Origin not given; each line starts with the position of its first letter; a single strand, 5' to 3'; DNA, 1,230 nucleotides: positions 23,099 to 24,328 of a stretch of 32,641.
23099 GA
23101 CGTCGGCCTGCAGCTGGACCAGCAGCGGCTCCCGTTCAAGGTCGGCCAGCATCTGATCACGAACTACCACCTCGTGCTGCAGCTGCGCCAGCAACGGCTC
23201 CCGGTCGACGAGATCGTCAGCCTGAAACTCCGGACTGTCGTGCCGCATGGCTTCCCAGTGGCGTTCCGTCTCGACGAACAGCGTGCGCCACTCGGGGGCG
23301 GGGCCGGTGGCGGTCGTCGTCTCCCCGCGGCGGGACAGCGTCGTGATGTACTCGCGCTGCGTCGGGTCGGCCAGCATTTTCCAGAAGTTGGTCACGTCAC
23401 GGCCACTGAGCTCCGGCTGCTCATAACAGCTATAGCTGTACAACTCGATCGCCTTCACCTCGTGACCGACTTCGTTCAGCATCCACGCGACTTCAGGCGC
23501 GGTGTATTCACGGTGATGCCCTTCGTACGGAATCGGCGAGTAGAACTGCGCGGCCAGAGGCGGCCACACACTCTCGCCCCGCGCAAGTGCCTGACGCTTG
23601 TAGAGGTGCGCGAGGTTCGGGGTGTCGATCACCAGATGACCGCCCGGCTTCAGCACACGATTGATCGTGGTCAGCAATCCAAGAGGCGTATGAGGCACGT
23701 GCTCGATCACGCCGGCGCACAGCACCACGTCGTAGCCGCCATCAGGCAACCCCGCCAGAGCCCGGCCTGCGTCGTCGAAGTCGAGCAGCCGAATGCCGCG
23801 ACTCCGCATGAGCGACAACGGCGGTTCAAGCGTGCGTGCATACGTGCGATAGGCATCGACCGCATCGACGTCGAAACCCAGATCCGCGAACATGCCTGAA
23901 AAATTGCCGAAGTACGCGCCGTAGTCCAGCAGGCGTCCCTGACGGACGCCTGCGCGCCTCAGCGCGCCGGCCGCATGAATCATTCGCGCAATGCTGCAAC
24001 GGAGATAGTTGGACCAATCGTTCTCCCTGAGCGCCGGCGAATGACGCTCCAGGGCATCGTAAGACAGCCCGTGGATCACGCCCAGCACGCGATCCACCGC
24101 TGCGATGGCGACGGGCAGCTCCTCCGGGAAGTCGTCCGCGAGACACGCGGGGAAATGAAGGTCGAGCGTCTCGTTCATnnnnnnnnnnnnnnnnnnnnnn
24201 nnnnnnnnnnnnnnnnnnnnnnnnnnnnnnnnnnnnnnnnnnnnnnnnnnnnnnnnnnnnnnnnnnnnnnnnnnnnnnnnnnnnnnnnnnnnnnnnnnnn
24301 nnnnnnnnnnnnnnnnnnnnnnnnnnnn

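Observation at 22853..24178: Methyltransferase with a repeat-built coiled-coil tail, coupled to Wzt: a WbdD-like terminator/ruler candidate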

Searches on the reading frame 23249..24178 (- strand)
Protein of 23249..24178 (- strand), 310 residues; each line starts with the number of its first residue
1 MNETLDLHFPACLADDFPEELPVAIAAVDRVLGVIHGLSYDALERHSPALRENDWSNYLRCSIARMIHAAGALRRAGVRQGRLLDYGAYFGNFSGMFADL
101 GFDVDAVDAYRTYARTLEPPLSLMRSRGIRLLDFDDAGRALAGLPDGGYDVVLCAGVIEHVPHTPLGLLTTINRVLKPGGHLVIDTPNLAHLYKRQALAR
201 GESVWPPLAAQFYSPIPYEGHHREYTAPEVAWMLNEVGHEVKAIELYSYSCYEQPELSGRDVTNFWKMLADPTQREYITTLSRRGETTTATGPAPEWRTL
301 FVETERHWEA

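Call 62: search_protein_representatives(protein=window:23249-24178:-)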
Query: 310 residues. Proteins with E-value up to 0.001 (for the whole library): 6642; up to 1e-10: 662; up to 1e-30: 116. The best 150 are listed.
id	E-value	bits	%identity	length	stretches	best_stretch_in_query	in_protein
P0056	5.4e-106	370.6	54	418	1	3-309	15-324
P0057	2.7e-105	368.3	52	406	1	2-309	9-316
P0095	1.2e-104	366.1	56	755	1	2-308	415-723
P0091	2.1e-102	358.8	54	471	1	3-309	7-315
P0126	2.0e-100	352.3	53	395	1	4-308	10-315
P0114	4.1e-100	351.3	53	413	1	2-309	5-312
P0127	4.6e-96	338.0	50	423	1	3-309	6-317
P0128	1.2e-82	293.9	46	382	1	3-285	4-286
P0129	2.0e-81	289.8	50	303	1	3-283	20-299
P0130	7.7e-80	284.7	46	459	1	3-283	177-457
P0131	1.0e-76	274.4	49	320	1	10-284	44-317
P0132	1.3e-76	274.1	43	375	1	13-285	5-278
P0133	2.9e-76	272.9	55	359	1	71-309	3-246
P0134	3.3e-76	272.7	46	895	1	5-284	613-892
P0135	2.5e-75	269.9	43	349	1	4-285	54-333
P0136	4.0e-74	265.9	45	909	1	6-284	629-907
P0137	1.3e-73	264.2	48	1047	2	34-284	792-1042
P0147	3.1e-66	240.0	41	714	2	7-282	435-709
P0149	1.0e-65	238.3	42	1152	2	18-284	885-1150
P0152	2.8e-65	236.8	46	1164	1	40-284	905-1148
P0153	1.2e-64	234.8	42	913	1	5-284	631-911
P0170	7.9e-51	189.3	40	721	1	36-284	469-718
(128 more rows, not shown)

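Call 63: search_protein_families(library=pfam, proteins=[P0134, P0136, P0153, P0137, P0149, P0152, P0147, P0170], max_evalue=0.0001)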
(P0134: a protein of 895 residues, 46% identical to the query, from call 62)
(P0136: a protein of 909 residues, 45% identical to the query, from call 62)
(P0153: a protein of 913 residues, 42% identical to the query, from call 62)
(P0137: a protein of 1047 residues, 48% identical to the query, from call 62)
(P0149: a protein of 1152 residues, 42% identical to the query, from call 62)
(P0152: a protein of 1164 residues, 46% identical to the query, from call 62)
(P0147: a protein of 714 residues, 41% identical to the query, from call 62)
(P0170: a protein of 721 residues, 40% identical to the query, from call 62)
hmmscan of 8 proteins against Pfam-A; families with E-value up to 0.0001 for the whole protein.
P0134 (895 aa): 6 families
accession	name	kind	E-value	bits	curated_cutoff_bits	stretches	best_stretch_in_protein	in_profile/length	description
PF00005.33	ABC_tran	-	9.8e-19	68.8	25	1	45-175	1-134/137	ABC transporter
PF13489.12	Methyltransf_23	-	4.6e-15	56.2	27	1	680-851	11-163/164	Methyltransferase domain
PF14524.12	Wzt_C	-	1.3e-09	38.6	30.4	1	436-543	5-112/143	Wzt C-terminal domain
PF08241.18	Methyltransf_11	-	2.8e-08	34.7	21.2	1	692-791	1-94/95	Methyltransferase domain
PF13649.12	Methyltransf_25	-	1.1e-06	29.7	27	1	691-788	1-97/97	Methyltransferase domain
PF08242.18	Methyltransf_12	-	3.6e-06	28.1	30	1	738-790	44-98/98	Methyltransferase domain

P0136 (909 aa): 4 families
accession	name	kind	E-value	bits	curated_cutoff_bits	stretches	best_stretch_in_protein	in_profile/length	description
PF00005.33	ABC_tran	-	3e-21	76.9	25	1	44-175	1-135/137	ABC transporter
PF13489.12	Methyltransf_23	-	2.3e-08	34.4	27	1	701-818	21-127/164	Methyltransferase domain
PF14524.12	Wzt_C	-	7.5e-07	29.7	30.4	1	437-569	5-129/143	Wzt C-terminal domain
PF08241.18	Methyltransf_11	-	3.6e-06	27.9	21.2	1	766-807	55-95/95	Methyltransferase domain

P0153 (913 aa): 7 families
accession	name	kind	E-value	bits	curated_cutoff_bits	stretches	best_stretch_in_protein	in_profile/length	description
PF00005.33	ABC_tran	-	4.8e-20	73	25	1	45-176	1-135/137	ABC transporter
PF13489.12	Methyltransf_23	-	4e-14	53.1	27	1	697-865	15-158/164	Methyltransferase domain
PF08241.18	Methyltransf_11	-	6.6e-11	43.1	21.2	1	732-811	23-95/95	Methyltransferase domain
PF14524.12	Wzt_C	-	2.9e-08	34.2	30.4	1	435-568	5-130/143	Wzt C-terminal domain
PF13847.12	Methyltransf_31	-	5.8e-07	29.7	27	1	758-817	56-116/145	Methyltransferase domain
PF08242.18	Methyltransf_12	-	4.9e-06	27.6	30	1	769-809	64-98/98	Methyltransferase domain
PF13649.12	Methyltransf_25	-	8e-06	26.9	27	1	757-807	47-97/97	Methyltransferase domain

P0137 (1047 aa): 5 families
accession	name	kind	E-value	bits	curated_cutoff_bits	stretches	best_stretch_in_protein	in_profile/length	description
PF08241.18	Methyltransf_11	-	3e-31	108.3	21.2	2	597-683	1-92/95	Methyltransferase domain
PF13489.12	Methyltransf_23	-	1.2e-29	103.6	27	2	823-1001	5-163/164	Methyltransferase domain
PF13649.12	Methyltransf_25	-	2.4e-23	83.1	27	2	597-682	2-97/97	Methyltransferase domain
PF08242.18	Methyltransf_12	-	4.5e-21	75.8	30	2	597-683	1-97/98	Methyltransferase domain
PF13847.12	Methyltransf_31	-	8e-16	58.5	27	2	596-683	7-106/145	Methyltransferase domain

P0149 (1152 aa): 5 families
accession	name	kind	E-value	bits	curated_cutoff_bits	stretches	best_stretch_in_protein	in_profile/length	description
PF13489.12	Methyltransf_23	-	1.5e-22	80.5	27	2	946-1106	23-160/164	Methyltransferase domain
PF08241.18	Methyltransf_11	-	1.6e-22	80.4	21.2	2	697-785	1-94/95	Methyltransferase domain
PF13649.12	Methyltransf_25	-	7.3e-15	55.9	27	1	697-782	2-97/97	Methyltransferase domain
PF08242.18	Methyltransf_12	-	6e-13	49.8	30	1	697-783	1-97/98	Methyltransferase domain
PF13847.12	Methyltransf_31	-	1.5e-10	41.4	27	1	696-783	7-106/145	Methyltransferase domain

P0152 (1164 aa): 8 families
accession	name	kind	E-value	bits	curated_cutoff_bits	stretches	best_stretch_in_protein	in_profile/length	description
PF13489.12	Methyltransf_23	-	1.9e-29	102.9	27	2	937-1106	16-162/164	Methyltransferase domain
PF08241.18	Methyltransf_11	-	4.9e-26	91.6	21.2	2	948-1048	1-95/95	Methyltransferase domain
PF13649.12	Methyltransf_25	-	7.5e-17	62.3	27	2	947-1044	1-97/97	Methyltransferase domain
PF08242.18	Methyltransf_12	-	1.6e-16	61.3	30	1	948-1046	1-98/98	Methyltransferase domain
PF13847.12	Methyltransf_31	-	3.9e-15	56.3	27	2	945-1056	5-117/145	Methyltransferase domain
PF01209.24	Ubie_methyltran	-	9.8e-06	25.5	20.1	0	941-1047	46-150/233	ubiE/COQ5 methyltransferase family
PF08954.16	Trimer_CC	-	5.6e-05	23.1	27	0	77-115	12-46/52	Trimerisation motif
PF20922.3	Anamorsin_N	-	8.2e-05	22.8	27.1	0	1007-1060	46-99/163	Anamorsin, N-terminal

P0147 (714 aa): 9 families
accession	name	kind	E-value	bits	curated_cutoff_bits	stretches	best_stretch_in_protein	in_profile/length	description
PF08241.18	Methyltransf_11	-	6.3e-33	113.7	21.2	2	260-348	1-94/95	Methyltransferase domain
PF13489.12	Methyltransf_23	-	4.3e-27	95.3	27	2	506-665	22-158/164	Methyltransferase domain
PF13649.12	Methyltransf_25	-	1.4e-24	87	27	2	260-345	2-97/97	Methyltransferase domain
PF08242.18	Methyltransf_12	-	1.7e-23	83.6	30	2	260-345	1-96/98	Methyltransferase domain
PF13847.12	Methyltransf_31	-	4.2e-17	62.6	27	1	258-348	6-108/145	Methyltransferase domain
PF08003.17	Methyltransf_9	-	1.6e-05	24.5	23.8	0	511-613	120-219/315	Protein of unknown function (DUF1698)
PF20922.3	Anamorsin_N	-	3.8e-05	23.9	27.1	0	571-623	47-99/163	Anamorsin, N-terminal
PF03141.22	Methyltransf_29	-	3.8e-05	22.9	23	0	572-622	178-228/506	Putative S-adenosyl-L-methionine-dependent methyltransferase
PF02353.26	CMAS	-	4.4e-05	23.4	27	0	259-326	66-139/273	Mycolic acid cyclopropane synthetase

P0170 (721 aa): 6 families
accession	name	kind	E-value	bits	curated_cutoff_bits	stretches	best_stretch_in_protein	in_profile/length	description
PF13489.12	Methyltransf_23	-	3.2e-20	72.9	27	1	499-636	9-124/164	Methyltransferase domain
PF08241.18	Methyltransf_11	-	1.3e-13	51.8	21.2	1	517-618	1-95/95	Methyltransferase domain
PF13649.12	Methyltransf_25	-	8e-13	49.3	27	1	72-164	1-97/97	Methyltransferase domain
PF08242.18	Methyltransf_12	-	4.6e-11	43.7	30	0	73-166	1-98/98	Methyltransferase domain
PF13847.12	Methyltransf_31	-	1.9e-08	34.6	27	0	515-622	6-113/145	Methyltransferase domain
PF08003.17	Methyltransf_9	-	7.8e-05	22.2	23.8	0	516-624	119-223/315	Protein of unknown function (DUF1698)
